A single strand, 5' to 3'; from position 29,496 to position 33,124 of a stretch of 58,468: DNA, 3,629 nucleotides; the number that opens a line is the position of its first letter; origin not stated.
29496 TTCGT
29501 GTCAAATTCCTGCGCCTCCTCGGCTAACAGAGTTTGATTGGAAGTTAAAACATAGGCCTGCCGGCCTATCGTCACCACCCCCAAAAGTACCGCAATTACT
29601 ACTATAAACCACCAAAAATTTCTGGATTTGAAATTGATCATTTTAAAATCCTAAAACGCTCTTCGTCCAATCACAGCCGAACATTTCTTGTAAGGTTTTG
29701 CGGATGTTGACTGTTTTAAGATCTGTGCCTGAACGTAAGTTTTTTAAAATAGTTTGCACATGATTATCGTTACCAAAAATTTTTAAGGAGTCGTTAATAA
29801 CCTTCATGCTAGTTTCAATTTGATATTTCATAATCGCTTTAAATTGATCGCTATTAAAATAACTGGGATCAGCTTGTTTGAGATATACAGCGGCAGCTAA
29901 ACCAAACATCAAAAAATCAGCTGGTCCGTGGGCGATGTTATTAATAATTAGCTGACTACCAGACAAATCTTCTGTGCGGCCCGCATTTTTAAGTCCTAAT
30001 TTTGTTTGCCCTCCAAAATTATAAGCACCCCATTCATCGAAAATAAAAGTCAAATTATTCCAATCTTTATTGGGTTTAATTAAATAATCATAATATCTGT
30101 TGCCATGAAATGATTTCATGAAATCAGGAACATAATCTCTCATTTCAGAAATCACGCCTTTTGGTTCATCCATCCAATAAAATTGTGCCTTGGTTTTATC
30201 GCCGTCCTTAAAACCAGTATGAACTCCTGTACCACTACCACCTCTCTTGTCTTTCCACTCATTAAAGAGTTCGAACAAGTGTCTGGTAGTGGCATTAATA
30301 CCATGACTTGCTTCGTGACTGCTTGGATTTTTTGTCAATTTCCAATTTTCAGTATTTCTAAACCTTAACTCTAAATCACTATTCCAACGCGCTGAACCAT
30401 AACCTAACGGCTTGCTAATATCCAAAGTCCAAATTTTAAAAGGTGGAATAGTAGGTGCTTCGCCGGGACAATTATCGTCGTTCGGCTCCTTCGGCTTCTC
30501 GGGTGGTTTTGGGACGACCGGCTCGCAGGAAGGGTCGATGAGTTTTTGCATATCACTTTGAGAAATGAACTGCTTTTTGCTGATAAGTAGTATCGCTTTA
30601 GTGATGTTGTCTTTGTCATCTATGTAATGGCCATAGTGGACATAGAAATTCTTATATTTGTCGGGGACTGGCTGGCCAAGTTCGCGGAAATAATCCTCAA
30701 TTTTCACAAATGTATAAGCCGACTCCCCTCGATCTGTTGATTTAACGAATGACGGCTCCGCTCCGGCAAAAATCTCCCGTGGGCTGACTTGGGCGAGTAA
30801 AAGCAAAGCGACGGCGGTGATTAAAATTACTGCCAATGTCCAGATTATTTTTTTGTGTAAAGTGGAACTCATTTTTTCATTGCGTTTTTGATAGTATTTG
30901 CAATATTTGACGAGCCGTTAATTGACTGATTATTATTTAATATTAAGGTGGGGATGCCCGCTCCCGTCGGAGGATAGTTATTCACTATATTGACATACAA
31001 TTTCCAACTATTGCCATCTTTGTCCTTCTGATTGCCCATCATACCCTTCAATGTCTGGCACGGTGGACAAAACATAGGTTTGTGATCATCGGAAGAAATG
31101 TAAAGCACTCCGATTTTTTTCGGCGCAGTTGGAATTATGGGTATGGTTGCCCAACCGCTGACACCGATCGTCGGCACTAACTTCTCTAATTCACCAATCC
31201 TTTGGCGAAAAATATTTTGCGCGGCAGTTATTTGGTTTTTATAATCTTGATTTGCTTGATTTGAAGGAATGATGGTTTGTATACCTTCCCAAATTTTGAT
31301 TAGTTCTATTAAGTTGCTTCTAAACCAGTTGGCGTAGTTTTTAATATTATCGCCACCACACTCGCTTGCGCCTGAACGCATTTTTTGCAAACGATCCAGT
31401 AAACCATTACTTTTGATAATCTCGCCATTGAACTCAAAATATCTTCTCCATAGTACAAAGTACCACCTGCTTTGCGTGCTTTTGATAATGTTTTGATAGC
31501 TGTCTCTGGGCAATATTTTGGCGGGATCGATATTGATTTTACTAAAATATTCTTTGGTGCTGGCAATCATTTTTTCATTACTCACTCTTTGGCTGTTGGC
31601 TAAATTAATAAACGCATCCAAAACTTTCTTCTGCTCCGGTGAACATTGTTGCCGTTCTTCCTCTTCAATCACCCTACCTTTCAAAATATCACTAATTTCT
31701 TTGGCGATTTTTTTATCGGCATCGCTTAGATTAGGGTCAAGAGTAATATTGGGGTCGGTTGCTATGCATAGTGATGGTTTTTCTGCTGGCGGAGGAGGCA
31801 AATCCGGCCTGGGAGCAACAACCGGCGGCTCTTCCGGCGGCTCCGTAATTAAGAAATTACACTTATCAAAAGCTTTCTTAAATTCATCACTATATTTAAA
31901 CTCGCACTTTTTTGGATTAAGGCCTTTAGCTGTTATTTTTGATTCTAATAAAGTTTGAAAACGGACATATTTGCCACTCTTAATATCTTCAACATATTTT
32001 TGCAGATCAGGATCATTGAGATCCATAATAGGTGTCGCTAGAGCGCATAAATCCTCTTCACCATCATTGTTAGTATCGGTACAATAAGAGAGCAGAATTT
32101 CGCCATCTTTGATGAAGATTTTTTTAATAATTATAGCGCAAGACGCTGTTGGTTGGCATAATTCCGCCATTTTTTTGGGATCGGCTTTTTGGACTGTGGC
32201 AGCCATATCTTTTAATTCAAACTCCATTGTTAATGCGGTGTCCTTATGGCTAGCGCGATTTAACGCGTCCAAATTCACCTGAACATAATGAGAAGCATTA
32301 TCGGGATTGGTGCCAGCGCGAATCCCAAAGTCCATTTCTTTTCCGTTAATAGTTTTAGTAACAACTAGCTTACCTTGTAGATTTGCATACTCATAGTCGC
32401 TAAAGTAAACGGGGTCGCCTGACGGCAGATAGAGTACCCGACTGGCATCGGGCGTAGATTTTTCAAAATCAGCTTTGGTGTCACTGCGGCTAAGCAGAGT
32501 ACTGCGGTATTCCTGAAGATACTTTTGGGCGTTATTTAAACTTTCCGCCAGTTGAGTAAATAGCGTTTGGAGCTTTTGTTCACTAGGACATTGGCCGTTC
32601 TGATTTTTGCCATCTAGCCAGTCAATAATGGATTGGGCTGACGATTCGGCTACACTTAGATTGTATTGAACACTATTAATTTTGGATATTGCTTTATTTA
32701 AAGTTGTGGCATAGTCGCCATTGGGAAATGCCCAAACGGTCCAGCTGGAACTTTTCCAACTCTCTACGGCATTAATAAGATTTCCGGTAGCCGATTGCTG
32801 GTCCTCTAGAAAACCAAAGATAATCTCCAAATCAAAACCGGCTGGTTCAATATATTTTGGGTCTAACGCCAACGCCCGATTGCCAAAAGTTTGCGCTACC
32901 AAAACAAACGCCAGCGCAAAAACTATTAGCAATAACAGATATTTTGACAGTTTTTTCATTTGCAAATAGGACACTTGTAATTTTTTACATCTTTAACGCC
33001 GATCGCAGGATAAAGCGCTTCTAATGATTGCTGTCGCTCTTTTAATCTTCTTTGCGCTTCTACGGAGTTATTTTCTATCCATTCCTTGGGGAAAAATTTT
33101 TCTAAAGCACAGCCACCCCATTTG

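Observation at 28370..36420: Translationally coupled operon of five membrane-anchored extracytoplasmic proteins: shared helical module, different enzymatic heads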

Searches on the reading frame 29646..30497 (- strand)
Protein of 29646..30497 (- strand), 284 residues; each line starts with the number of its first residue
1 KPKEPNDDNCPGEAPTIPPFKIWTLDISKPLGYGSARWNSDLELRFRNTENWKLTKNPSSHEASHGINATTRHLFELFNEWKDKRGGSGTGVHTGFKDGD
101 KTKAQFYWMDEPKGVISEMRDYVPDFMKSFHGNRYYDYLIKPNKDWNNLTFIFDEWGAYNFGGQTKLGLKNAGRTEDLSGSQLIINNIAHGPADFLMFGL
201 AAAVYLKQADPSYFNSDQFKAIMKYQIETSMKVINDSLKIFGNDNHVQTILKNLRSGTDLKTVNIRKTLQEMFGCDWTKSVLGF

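Call 25: search_protein_families(library=pfam, proteins=[window:29646-30497:-], max_evalue=10)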
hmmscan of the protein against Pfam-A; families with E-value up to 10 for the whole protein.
seq(284 aa): 0 families

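Call 63: predict_structure(alignment_id=A5)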
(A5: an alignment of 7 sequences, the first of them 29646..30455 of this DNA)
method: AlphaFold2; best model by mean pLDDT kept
length: 270 residues; sequences in the alignment: 7
mean_pLDDT: 73.1   pTM: 0.78
mean pLDDT of the five models: 73.1, 72.5, 72.2, 71.9, 70.9
residues with pLDDT >= 90: 76; 70-90: 90; 50-70: 61; < 50: 43
segments of 3 or more residues with pLDDT < 50: 1-5, 18-44, 165-171
pLDDT, mean of each block of 10 residues (from residue 1): 57 53 37 38 52 60 53 66 72 81 89 72 62 78 81 72 47 75 94 94 90 92 82 91 95 97 95
secondary structure, 60 per line:
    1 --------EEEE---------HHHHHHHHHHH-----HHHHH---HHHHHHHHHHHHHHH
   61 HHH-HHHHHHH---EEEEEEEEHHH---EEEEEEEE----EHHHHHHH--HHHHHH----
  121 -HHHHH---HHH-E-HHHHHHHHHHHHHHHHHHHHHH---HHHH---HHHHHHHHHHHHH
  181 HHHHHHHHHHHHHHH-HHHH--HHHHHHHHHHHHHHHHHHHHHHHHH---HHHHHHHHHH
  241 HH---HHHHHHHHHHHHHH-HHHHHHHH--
elements in order: E9-12 H22-32 H38-42 H46-63 H65-71 E75-82 E89-96 H102-108 H111-116 H122-126 H136-157 H161-164 H168-195 H197-200 H203-227 H231-242 H246-259 H261-268
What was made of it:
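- On Zincin metallopeptidase, P4: The model has pLDDT 73.1 and pTM 0.78 (call 63).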

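Call 66: fold_search(model_id=the predicted structure, library=pdb)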
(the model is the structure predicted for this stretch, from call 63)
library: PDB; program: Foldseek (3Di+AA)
matches with E <= 10: 127; with E <= 0.001: 0
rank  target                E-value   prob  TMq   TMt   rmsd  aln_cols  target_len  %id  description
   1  6n1r_A                9.6e-01  0.04  0.11  0.07  33.3       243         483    9  Tetrahedral oligomeric complex of GyrA N-terminal fragment, solved by cryoEM in tetrahedral symmetry (released 2018-12-05)
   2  6z0c_B                1.0e+00  0.06  0.13  0.16  20.0       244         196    7  Structure of in silico modelled artificial Maquette-3 protein (released 2021-03-17)
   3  5cwb                  1.5e+00  0.08  0.19  0.23  15.5       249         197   10  Crystal structure of de novo designed helical repeat protein DHR4 (released 2015-12-16)
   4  5jrc_A                1.6e+00  0.06  0.13  0.17  17.9       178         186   12  Crystal structure of NeC3PO in complex with ssRNA. (released 2016-09-28)
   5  4qe8_B                1.8e+00  0.06  0.13  0.15  17.1       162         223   14  FXR with DM175 and NCoA-2 peptide (released 2015-08-12)
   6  7z0g_T                2.1e+00  0.05  0.13  0.15  17.1       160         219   12  CPAP:TUBULIN:IE5 ALPHAREP COMPLEX P1 SPACE GROUP (released 2022-04-13)
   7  4qyz_A                2.2e+00  0.06  0.16  0.11  18.2       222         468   11  Crystal structure of a CRISPR RNA-guided surveillance complex, Cascade, bound to a ssDNA target (released 2014-09-03)
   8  7vg4_E                2.4e+00  0.09  0.20  0.25  14.7       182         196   10  10,5-methenyltetrahydrofolate cyclohydrolase from Methylobacterium extorquens AM1 strain (released 2022-07-06)
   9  7plo_S                2.7e+00  0.07  0.18  0.10  13.5       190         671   10  H. sapiens replisome-CUL2/LRR1 complex (released 2021-11-10)
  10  7f70                  3.2e+00  0.12  0.20  0.16   9.3       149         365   12  Crystal structure of Rv3094c (released 2022-06-29)
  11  6vdp                  3.2e+00  0.08  0.19  0.17  10.5       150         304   13  Crystal structure of SfmD truncated variant (released 2021-03-10)
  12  8gjg_A                3.2e+00  0.06  0.15  0.24  14.9       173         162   12  De novo design of high-affinity protein binders to bioactive helical peptides (released 2024-01-10)
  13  9jht_B                3.6e+00  0.20  0.29  0.29  10.4       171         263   10  Jumbo phage Killer B (released 2025-04-16)
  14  9eve_A                3.6e+00  0.14  0.23  0.33  11.7       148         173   10  Crystal structure of the ARM domain of human ZNFX1 (released 2025-04-09)
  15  6s33_A                3.7e+00  0.03  0.11  0.17  15.9       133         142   15  Ligand binding domain of the P. putida receptor PcaY_PP in complex with Protocatechuate (released 2020-10-21)
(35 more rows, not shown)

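Call 71: fold_search(model_id=the predicted structure, library=viral)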
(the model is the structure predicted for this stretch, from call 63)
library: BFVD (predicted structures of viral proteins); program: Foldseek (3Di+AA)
matches with E <= 10: 157; with E <= 0.001: 0
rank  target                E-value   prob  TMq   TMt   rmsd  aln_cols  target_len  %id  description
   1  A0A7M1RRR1            1.2e+00  0.06  0.16  0.10  24.1       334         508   12  Uncharacterized protein [uncultured phage cr56_1]
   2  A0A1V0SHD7            1.3e+00  0.09  0.20  0.20  19.4       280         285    9  Uncharacterized protein [Hokovirus HKV1]
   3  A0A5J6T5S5            1.3e+00  0.05  0.12  0.11  18.2       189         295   13  (no name in the UniProt tables at hand)
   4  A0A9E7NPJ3            1.4e+00  0.06  0.17  0.13  28.6       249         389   10  (no name in the UniProt tables at hand)
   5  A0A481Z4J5            1.4e+00  0.06  0.17  0.09  17.9       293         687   11  Ankyrin repeat protein [Pithovirus LCPAC101]
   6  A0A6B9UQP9            2.0e+00  0.06  0.18  0.10  19.1       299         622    9  (no name in the UniProt tables at hand)
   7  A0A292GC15            2.1e+00  0.23  0.25  0.40  11.7       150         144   11  (no name in the UniProt tables at hand)
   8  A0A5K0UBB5            2.4e+00  0.10  0.23  0.22  21.4       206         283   14  Putative t-snare protein [Yasminevirus sp. GU-2018]
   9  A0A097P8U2            2.5e+00  0.02  0.11  0.06  26.6       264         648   11  Hoar [Sucra jujuba nucleopolyhedrovirus]
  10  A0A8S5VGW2            2.6e+00  0.02  0.13  0.09  29.7       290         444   12  Uncharacterized protein [Myoviridae sp. ctkfK18]
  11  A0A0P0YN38            2.7e+00  0.07  0.18  0.23  17.4       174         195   14  (no name in the UniProt tables at hand)
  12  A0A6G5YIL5            2.8e+00  0.06  0.15  0.19  32.2       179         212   12  (no name in the UniProt tables at hand)
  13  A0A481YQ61            2.8e+00  0.03  0.14  0.17  15.5       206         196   13  Uncharacterized protein [Iridovirus LCIVAC01]
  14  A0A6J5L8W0            2.8e+00  0.02  0.12  0.10  27.5       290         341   13  Flagellar basal-body/hook protein, C-terminal domain containing protein [uncultured Caudovirales phage]
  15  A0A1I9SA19            3.0e+00  0.13  0.20  0.37   7.6       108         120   17  Uncharacterized protein [Rhodococcus phage Weasels2]
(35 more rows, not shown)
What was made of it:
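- On Zincin metallopeptidase, P4: The best Foldseek hits have E about 1 and TM below 0.31 in both PDB and BFVD (calls 66, 71).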

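Call 78: search_protein_families(library=pfam, alignment_id=A5, max_evalue=0.1)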
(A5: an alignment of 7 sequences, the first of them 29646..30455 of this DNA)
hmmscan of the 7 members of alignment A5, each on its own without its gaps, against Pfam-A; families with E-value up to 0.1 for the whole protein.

A. member 1, window:29646-30455:- (270 aa): 0 families

B. families by the number of members that match (of 7 scanned): 1 family
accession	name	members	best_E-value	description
PF05545.16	FixQ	1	0.097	Cbb3-type cytochrome oxidase component FixQ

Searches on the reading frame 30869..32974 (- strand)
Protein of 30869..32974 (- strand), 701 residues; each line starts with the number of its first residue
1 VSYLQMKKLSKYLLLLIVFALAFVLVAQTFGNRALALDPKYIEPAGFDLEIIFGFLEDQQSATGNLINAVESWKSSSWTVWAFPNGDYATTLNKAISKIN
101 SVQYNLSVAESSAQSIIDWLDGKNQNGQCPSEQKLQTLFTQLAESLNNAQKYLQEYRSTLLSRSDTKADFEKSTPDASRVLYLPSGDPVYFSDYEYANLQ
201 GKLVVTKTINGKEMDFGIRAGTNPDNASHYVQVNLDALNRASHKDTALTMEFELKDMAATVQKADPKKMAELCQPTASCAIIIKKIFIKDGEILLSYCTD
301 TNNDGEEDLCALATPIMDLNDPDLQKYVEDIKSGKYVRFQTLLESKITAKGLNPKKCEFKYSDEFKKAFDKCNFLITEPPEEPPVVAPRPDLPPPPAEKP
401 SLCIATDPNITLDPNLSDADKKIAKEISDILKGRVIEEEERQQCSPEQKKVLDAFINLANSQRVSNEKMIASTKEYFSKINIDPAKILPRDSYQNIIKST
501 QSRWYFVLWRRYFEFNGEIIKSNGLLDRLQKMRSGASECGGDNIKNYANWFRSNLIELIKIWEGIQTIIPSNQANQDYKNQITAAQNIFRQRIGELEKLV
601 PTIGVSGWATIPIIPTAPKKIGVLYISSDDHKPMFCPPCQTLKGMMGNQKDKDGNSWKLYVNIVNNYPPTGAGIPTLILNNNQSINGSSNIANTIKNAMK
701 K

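Call 3: search_protein_families(library=pfam, proteins=[window:30869-32974:-], max_evalue=1)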
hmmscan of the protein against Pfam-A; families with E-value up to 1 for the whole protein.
window:30869-32974:- (701 aa): 1 family
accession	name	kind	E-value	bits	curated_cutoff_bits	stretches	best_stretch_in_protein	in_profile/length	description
PF04157.22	EAP30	-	0.0063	16.7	26.8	0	450-583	37-168/219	EAP30/Vps36 family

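Call 4: search_protein_families(library=ncbifam, proteins=[window:30869-32974:-], max_evalue=1)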
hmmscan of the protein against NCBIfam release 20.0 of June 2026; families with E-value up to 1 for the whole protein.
window:30869-32974:- (701 aa): 0 families

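Call 13: search_protein_families(library=phrogs, proteins=[window:30869-32974:-], max_evalue=1)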
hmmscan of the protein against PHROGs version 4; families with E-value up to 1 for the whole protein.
window:30869-32974:- (701 aa): 3 families
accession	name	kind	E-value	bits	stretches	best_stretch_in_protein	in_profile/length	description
phrog_3027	-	unknown function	0.03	15.6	1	456-485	11-39/73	-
phrog_31440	-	unknown function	0.19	12.9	1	11-32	5-26/55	-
phrog_34506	-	unknown function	0.31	12.3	0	422-465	37-80/102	-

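Call 14: search_protein_families(library=padloc, proteins=[window:30869-32974:-], max_evalue=1)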
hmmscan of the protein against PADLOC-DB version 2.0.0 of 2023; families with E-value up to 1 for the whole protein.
window:30869-32974:- (701 aa): 0 families

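Call 95: search_solved_structures(query=window:30869-32974:-, max_evalue=1)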
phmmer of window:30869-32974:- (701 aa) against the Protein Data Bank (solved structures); distinct sequences matched with E-value up to 1: 4.
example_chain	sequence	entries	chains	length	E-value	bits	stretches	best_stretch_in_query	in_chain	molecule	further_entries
3dy0_A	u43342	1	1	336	0.19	13.2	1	114-216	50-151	N-terminus Plasma serine protease inhibitor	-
1lq8_A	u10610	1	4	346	0.21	13.1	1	114-216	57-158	plasma serine protease inhibitor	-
2hi9_A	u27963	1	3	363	0.23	13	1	114-216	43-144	Plasma serine protease inhibitor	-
2ol2_A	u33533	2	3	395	0.27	12.8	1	114-216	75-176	Plasma serine protease inhibitor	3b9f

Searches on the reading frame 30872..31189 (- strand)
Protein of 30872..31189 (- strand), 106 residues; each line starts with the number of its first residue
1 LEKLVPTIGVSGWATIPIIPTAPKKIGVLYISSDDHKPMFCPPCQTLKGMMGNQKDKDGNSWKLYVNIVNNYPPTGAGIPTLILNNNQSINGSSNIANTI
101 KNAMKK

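Call 25: search_protein_families(library=pfam, proteins=[window:30872-31189:-], max_evalue=10)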
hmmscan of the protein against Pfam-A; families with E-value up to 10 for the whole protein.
seq(106 aa): 0 families

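Call 72: search_solved_structures(query=A7, max_evalue=10, show_alignments=3)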
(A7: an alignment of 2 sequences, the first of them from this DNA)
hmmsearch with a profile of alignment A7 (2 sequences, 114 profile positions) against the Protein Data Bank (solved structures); distinct sequences matched with E-value up to 10: 5.
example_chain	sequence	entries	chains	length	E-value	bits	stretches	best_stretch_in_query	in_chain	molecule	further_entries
2exr_A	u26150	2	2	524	0.45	13.6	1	22-62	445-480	Cytokinin dehydrogenase 7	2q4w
8k2p_A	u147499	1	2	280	0.63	13.1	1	16-74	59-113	Glutathione S-transferase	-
1dx8_A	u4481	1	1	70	0.88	12.6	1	16-42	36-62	RUBREDOXIN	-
3ec1_A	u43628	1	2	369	1.5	11.9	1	11-93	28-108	GTP-binding protein YqeH required for biosis of 30S ribosome subunit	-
7yp0_A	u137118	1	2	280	1.7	11.7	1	16-74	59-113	Glutathione S-transferase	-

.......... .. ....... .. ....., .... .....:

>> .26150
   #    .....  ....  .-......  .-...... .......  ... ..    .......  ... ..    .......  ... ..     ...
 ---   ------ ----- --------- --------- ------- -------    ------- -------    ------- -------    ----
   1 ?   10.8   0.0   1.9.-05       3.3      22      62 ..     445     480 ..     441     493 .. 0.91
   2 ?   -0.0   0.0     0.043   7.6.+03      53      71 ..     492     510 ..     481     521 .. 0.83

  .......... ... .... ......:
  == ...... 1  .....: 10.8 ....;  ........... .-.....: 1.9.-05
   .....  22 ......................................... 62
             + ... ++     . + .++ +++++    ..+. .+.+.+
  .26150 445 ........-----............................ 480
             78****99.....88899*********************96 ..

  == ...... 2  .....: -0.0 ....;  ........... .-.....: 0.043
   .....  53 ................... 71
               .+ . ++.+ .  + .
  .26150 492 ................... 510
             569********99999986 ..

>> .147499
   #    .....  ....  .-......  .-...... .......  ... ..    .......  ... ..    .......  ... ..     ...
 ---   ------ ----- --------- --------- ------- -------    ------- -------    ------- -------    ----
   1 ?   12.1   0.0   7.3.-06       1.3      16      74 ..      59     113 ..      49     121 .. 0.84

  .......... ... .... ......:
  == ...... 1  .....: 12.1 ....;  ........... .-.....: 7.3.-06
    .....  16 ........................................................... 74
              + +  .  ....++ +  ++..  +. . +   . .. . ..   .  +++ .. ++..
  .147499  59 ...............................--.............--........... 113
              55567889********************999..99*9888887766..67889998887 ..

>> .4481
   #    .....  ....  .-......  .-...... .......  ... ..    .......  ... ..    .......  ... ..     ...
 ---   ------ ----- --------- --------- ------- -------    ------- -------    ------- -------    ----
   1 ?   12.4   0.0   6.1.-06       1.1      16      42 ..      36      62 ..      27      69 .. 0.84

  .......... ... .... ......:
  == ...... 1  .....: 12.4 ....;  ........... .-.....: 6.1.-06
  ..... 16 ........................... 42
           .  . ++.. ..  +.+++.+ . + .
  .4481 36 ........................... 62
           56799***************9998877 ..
